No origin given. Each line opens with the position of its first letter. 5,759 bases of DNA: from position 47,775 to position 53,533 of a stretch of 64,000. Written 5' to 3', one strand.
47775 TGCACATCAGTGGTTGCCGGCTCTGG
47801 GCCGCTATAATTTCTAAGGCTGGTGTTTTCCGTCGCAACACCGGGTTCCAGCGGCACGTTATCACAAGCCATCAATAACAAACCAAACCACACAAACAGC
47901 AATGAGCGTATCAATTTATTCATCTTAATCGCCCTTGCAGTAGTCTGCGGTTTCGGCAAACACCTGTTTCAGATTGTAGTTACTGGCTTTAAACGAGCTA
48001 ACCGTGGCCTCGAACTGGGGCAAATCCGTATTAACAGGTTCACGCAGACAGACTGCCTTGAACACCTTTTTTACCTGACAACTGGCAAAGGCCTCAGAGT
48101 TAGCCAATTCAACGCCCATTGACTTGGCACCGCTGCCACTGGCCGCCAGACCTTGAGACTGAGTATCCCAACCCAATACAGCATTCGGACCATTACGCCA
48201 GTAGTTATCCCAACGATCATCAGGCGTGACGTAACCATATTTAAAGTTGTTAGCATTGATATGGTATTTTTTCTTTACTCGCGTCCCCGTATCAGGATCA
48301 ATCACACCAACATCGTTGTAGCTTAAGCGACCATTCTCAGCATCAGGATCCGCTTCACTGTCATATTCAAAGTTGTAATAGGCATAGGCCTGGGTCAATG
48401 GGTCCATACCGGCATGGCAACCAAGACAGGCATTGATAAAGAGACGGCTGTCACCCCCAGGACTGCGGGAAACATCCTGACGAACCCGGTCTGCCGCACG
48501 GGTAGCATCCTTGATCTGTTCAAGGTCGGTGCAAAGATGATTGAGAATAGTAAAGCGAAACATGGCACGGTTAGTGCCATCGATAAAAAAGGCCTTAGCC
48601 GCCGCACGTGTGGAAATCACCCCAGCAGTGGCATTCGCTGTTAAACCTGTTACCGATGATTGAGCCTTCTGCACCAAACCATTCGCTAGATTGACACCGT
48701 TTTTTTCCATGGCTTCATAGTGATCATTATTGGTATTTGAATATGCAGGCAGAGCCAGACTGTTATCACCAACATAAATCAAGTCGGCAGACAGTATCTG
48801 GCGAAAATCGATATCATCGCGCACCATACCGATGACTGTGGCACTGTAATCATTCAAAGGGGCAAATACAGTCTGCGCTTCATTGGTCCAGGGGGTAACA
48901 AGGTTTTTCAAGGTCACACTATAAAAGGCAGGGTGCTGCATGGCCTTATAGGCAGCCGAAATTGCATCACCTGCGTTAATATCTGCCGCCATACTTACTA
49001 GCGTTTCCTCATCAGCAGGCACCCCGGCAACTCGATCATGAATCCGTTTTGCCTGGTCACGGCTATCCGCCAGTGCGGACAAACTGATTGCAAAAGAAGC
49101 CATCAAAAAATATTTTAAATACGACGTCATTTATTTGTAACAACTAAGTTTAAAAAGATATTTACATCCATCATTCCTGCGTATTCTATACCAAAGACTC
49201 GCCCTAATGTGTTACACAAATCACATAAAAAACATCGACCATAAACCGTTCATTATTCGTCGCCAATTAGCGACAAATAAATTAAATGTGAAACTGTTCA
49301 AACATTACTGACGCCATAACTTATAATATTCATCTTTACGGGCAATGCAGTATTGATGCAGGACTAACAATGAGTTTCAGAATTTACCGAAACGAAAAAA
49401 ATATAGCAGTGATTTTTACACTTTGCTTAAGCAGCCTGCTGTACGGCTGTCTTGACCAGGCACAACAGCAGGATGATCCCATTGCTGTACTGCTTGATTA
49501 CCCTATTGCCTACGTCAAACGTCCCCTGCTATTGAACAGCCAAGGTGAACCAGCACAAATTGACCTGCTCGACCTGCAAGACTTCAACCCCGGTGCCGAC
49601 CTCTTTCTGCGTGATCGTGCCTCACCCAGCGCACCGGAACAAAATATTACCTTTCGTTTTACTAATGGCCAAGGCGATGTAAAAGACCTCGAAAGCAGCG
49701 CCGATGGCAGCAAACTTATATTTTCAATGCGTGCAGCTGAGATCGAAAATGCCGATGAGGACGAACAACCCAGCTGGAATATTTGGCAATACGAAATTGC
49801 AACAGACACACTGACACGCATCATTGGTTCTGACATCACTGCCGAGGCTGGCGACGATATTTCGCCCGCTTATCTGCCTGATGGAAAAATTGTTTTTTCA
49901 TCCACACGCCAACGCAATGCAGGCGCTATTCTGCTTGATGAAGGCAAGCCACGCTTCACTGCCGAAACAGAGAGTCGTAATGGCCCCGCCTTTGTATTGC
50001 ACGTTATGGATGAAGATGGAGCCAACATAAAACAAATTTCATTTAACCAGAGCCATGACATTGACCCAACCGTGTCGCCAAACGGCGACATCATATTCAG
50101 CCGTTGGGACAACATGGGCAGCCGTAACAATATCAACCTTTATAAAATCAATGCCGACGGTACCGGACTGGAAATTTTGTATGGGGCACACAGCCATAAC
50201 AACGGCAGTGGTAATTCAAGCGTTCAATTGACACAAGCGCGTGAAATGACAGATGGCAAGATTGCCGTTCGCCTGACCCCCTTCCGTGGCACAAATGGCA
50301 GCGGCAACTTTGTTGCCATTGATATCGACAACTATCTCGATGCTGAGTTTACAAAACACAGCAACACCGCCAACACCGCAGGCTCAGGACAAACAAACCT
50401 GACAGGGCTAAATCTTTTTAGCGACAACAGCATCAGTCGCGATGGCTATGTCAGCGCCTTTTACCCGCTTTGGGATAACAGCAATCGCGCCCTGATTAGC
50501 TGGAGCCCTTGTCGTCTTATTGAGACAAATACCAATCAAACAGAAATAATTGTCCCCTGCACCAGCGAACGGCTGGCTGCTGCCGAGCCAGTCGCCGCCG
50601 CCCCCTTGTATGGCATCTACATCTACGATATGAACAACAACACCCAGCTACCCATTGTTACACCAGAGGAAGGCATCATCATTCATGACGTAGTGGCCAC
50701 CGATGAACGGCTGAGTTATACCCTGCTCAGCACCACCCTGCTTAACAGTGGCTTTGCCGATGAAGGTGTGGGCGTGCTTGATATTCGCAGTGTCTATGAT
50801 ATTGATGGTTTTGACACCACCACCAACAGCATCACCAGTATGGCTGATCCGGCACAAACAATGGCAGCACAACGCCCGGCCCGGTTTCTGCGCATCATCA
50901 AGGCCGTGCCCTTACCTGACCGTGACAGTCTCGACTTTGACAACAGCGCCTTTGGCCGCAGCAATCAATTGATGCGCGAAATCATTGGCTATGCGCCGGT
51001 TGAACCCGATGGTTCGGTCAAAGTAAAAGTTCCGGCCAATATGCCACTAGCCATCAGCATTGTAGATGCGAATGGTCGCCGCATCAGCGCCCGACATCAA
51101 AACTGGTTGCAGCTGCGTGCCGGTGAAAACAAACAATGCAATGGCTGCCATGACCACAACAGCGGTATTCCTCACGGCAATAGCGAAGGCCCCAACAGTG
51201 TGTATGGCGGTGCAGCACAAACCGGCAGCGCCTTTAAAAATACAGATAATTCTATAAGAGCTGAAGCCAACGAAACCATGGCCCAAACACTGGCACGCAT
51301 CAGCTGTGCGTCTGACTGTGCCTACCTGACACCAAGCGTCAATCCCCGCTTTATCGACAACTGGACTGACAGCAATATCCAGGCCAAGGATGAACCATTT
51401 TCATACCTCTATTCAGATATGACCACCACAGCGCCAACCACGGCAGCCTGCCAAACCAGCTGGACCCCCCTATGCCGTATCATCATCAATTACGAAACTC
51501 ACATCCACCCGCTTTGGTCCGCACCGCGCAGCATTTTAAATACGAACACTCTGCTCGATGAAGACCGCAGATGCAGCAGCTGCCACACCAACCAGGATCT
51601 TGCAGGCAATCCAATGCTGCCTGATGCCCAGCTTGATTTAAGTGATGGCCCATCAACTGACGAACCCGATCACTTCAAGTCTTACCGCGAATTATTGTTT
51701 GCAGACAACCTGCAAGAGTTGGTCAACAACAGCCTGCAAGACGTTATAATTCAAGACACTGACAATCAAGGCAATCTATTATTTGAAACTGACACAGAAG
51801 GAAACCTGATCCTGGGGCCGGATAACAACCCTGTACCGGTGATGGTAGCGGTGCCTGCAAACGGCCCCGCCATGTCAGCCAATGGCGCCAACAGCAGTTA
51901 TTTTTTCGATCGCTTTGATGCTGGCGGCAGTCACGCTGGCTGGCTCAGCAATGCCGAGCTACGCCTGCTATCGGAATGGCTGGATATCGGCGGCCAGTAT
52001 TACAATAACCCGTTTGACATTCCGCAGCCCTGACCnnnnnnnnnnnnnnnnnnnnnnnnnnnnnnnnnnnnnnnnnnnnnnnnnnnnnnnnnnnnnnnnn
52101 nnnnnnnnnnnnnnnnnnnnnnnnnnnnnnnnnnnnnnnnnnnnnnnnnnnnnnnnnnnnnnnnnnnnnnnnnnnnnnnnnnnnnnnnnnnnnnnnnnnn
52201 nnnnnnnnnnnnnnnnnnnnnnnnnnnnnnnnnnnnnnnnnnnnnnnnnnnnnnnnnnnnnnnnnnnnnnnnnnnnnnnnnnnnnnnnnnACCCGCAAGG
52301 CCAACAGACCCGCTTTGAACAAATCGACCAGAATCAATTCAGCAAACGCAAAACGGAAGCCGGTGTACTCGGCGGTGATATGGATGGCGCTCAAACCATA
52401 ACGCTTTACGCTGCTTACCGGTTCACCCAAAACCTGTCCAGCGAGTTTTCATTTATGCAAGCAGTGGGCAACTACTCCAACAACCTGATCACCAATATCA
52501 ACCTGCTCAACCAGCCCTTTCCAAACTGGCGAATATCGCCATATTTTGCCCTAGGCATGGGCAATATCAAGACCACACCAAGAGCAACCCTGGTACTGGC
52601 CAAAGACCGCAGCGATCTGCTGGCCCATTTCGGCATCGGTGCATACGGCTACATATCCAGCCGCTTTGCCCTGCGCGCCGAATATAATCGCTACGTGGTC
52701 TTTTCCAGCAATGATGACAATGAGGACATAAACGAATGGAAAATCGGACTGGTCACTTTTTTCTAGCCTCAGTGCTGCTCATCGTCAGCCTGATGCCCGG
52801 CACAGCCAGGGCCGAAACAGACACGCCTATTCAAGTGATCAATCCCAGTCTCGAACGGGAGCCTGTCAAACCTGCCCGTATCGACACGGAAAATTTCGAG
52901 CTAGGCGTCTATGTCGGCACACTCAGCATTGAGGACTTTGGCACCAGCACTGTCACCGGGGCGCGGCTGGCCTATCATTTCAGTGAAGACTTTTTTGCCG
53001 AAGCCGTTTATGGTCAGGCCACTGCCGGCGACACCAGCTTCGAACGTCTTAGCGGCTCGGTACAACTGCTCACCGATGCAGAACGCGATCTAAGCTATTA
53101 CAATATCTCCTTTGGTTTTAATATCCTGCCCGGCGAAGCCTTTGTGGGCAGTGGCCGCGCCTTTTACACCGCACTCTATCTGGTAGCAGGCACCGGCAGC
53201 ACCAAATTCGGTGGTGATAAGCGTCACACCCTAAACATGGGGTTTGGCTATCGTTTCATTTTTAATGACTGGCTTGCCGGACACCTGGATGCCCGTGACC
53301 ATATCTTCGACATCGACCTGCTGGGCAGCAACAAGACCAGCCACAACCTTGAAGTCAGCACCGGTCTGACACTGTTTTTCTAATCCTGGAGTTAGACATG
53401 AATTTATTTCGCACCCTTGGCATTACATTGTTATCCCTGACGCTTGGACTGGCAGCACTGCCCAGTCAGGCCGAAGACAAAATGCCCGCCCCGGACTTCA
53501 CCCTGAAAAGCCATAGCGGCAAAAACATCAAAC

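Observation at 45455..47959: Internally duplicated about 110-aa CXXCH domain with shared PANSRLV and HNCW motifs in the 834-aa lipoprotein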

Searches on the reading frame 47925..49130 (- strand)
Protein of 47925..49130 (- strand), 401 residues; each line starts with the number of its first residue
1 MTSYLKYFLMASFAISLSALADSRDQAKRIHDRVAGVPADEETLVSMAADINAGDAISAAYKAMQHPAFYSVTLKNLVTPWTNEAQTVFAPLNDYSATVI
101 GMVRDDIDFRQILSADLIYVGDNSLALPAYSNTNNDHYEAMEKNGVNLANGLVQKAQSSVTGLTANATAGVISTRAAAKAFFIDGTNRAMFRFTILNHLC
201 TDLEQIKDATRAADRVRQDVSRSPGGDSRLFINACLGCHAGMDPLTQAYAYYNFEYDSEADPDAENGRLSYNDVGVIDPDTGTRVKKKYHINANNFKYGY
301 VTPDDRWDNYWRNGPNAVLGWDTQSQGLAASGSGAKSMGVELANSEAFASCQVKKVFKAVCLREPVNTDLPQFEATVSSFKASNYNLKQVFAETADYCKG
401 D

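Call 3: search_protein_families(library=pfam, proteins=[window:47925-49130:-], max_evalue=0.1)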
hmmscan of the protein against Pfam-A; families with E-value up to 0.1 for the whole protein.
window:47925-49130:- (401 aa): 1 family
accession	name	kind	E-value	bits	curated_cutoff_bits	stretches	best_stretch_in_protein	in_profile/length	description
PF07624.16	PSD2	-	0.0048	17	25.8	1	333-390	6-64/74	Protein of unknown function (DUF1585)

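Call 4: search_protein_families(library=ncbifam, proteins=[window:47925-49130:-], max_evalue=0.1)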
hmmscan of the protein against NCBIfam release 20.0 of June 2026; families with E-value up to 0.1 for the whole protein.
window:47925-49130:- (401 aa): 1 family
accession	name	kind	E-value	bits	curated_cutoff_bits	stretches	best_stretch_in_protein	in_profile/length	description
NF041299.1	RiPP_near_DynW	subfamily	0.046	14.5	40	0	137-198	7-66/68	DynW-associated RiPP peptide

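Call 28: search_protein_families(library=pfam, proteins=[window:47925-49130:-], max_evalue=10)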
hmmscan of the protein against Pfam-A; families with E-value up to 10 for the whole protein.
window:47925-49130:- (401 aa): 1 family
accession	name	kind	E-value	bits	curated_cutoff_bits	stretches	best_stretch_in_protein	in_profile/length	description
PF07624.16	PSD2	-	0.0048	17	25.8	1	333-390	6-64/74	Protein of unknown function (DUF1585)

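Call 84: search_protein_families(library=pfam, alignment_id=A9, max_evalue=0.1)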
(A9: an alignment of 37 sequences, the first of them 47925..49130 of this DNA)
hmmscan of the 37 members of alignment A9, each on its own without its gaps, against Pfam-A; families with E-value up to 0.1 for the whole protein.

A. member 1, window:47925-49130:- (401 aa): 1 family
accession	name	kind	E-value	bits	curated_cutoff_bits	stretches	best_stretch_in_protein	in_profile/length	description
PF07624.16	PSD2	-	0.0048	17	25.8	1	333-390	6-64/74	Protein of unknown function (DUF1585)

B. families by the number of members that match (of 37 scanned): 5 families
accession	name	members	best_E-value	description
PF07624.16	PSD2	35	3e-07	Protein of unknown function (DUF1585)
PF07627.16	PSCyt3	4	0.011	Protein of unknown function (DUF1588)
PF18359.7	Tudor_5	2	0.018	Histone methyltransferase Tudor domain 1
PF07583.16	PSCyt2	1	0.0046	Protein of unknown function (DUF1549)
PF23624.1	ORF68_C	1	0.078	ORF68-like, C-terminal domain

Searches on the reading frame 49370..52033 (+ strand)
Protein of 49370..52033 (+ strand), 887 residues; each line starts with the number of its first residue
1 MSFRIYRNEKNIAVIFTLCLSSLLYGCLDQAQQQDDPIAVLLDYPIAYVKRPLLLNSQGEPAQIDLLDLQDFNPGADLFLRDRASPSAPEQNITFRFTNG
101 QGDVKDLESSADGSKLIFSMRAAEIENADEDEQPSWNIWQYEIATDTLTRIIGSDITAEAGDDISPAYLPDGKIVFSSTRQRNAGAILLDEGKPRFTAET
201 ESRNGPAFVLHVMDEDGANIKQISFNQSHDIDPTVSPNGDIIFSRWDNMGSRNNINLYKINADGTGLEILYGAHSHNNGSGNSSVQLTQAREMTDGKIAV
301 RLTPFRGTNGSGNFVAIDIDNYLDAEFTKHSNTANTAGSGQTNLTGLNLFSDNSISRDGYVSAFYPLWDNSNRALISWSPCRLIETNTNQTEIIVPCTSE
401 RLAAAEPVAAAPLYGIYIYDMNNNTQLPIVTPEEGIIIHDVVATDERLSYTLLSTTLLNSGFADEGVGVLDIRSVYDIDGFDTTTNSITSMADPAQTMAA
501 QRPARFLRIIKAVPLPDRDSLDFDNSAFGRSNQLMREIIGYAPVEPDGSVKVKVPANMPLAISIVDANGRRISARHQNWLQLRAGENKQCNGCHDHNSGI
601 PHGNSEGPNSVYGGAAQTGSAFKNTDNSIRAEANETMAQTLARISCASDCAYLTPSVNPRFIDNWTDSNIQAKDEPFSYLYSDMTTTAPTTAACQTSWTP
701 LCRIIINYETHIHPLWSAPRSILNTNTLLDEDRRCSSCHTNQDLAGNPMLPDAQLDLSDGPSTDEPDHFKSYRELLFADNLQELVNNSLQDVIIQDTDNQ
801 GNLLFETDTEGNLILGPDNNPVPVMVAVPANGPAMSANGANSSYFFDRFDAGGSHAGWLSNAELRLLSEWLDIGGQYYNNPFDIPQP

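Call 3: search_protein_families(library=pfam, proteins=[window:49370-52033:+], max_evalue=0.1)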
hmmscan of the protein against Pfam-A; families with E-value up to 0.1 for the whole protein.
window:49370-52033:+ (887 aa): 4 families
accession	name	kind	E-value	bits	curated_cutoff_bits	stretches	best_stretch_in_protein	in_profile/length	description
PF18582.6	HZS_alpha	-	5.5e-16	59.3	26.6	1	524-595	23-98/98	Hydrazine synthase alpha subunit middle domain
PF07676.18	PD40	-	9.3e-10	38.7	20.9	1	155-181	3-30/38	WD40-like Beta Propeller Repeat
PF13442.11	Cytochrome_CBB3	-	0.018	15.8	27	0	587-608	11-25/68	Cytochrome C oxidase, cbb3-type, subunit III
PF03264.19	Cytochrom_NNT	-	0.085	13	24.1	0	568-598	106-136/174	NapC/NirT cytochrome c family, N-terminal region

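Call 4: search_protein_families(library=ncbifam, proteins=[window:49370-52033:+], max_evalue=0.1)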
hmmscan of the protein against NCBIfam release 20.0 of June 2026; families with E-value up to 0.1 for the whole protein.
window:49370-52033:+ (887 aa): 5 families
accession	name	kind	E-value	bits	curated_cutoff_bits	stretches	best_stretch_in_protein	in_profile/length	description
NF052339.1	hydrazine_alpha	equivalog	2e-15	55.8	800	2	218-332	242-356/804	hydrazine synthase subunit alpha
TIGR02800.1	propeller_TolB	equivalog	4.9e-08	32.3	343.15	2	211-271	306-363/418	Tol-Pal system beta propeller repeat protein TolB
NF053518.1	DipepPtdsDpp5Prph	equivalog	0.0025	16.4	900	0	102-182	195-269/655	dipeptidyl-peptidase Dpp5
TIGR01904.2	GSu_C4xC__C2xCH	domain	0.08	12.7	27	0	576-599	41-61/73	CxxxxCH/CxxCH domain c-type cytochrome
NF033523.0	lasso_peptidase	equivalog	0.081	11.7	400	0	96-132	126-162/638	Atxe2 family lasso peptide isopeptidase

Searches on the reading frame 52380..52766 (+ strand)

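Call 102: search_protein_families(library=pfam, proteins=[window:52380-52766:+], max_evalue=0.001)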
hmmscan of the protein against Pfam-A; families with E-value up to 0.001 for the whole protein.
window:52380-52766:+ (128 aa): 1 family
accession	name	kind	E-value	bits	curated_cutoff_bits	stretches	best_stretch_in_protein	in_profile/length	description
PF13505.12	OMP_b-brl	-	7.3e-10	39.7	28.7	1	5-125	44-172/175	Outer membrane protein beta-barrel domain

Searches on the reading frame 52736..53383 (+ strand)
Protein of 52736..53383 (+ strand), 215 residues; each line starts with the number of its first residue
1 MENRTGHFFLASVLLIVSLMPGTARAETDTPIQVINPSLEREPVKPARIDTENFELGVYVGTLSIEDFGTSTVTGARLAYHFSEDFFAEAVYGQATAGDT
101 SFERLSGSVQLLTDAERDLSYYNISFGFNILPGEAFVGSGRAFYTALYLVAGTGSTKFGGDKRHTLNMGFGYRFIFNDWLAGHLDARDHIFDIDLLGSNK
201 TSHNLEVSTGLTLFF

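Call 12: search_protein_families(library=pfam, proteins=[window:52736-53383:+], max_evalue=0.01)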
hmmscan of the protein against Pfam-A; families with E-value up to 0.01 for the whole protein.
window:52736-53383:+ (215 aa): 1 family
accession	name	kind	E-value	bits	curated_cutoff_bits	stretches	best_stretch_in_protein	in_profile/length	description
PF13505.12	OMP_b-brl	-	0.0068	17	28.7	0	53-208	21-170/175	Outer membrane protein beta-barrel domain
